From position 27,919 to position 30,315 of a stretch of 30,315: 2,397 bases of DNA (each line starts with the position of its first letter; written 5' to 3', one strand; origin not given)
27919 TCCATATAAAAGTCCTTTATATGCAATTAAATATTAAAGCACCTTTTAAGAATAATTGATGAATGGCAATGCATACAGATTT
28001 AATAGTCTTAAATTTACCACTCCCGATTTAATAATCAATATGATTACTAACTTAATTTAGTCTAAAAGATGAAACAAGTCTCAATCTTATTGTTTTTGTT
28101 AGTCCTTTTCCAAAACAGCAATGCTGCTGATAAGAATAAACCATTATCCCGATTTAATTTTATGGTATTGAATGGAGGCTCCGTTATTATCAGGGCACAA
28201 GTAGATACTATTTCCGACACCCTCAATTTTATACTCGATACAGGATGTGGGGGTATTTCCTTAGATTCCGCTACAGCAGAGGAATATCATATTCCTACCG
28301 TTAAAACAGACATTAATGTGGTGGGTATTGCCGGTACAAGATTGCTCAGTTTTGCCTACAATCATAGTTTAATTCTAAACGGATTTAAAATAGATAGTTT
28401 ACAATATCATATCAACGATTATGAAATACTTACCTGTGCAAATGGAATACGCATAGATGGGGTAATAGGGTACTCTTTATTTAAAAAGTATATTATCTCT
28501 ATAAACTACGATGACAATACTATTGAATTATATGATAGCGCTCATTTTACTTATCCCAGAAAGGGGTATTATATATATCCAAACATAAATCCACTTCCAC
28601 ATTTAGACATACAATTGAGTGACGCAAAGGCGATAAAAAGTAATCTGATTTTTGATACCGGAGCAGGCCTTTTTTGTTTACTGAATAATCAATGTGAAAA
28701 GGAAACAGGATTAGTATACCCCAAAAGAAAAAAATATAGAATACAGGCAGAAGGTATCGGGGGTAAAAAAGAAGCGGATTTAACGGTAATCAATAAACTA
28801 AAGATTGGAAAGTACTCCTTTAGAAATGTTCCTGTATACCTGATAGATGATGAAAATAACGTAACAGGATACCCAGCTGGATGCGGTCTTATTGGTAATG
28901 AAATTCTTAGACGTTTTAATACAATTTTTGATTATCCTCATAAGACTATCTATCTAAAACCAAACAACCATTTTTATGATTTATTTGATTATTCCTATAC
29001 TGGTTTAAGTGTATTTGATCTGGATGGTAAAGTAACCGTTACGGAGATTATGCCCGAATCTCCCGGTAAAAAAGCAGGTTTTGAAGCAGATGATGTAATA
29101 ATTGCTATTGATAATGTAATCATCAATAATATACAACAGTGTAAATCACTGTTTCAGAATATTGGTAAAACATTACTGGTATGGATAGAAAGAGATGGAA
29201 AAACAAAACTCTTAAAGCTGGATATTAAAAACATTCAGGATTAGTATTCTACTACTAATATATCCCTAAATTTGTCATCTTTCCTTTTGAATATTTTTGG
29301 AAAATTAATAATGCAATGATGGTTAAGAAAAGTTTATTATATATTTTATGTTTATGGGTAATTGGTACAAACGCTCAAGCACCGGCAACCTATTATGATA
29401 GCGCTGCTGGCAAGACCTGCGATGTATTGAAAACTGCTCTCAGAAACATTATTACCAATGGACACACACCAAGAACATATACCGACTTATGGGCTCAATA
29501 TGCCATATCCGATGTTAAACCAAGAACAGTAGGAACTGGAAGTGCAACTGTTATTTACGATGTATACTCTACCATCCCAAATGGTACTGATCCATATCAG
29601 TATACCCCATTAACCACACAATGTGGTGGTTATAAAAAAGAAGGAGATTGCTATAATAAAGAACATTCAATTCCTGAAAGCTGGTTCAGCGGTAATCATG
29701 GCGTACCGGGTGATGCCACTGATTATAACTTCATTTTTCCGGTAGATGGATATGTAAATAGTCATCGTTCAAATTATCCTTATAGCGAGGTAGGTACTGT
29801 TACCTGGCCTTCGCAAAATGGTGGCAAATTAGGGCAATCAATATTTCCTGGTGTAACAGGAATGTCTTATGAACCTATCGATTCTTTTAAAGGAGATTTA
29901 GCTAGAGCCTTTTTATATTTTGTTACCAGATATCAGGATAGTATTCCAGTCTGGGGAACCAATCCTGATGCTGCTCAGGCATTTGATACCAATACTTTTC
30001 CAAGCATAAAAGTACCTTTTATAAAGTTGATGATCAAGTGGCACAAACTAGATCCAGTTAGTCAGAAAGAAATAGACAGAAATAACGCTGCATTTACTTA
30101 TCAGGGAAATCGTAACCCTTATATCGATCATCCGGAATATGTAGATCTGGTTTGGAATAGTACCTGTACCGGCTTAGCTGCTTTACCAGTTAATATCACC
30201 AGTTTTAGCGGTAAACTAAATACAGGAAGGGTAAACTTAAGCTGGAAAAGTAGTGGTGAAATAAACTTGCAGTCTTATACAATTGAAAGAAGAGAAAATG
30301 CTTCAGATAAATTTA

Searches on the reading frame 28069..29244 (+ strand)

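Call 11: search_protein_families(library=pfam, proteins=[window:28069-29244:+], max_evalue=0.001)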
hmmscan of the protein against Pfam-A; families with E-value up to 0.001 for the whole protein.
window:28069-29244:+ (391 aa): 5 families
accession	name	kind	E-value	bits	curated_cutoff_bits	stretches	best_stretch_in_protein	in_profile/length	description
PF13650.11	Asp_protease_2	-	2.3e-19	70.3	24.3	2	192-267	11-84/90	Aspartyl protease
PF13975.11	gag-asp_proteas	-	5.4e-12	46.6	28.2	1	192-282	11-92/92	gag-polyprotein putative aspartyl protease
PF13180.12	PDZ_2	-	2.9e-09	37.5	27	1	312-385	4-79/80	PDZ domain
PF17820.7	PDZ_6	-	2.4e-07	30.8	27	1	323-363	1-41/54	PDZ domain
PF00595.29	PDZ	-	1.6e-05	25.7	23.2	1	319-357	24-62/81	PDZ domain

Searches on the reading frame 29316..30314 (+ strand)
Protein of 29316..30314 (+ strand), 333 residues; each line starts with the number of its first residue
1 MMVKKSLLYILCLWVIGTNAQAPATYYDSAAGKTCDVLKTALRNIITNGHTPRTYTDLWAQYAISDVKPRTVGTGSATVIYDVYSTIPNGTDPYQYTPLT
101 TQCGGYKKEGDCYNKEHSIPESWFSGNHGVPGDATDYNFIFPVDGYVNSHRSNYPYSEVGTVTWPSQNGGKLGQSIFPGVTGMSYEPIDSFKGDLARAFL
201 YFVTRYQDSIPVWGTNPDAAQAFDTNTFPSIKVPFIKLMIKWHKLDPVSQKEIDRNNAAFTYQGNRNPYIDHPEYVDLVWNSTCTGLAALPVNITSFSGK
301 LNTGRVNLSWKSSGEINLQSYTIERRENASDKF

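Call 14: search_protein_families(library=pfam, proteins=[window:29316-30314:+], max_evalue=0.001)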
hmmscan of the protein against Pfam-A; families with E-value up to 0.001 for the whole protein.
window:29316-30314:+ (333 aa): 1 family
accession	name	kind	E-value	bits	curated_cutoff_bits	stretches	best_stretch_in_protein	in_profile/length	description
PF04231.19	Endonuclease_1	-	5.6e-70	236.2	25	1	36-274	3-235/235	Endonuclease I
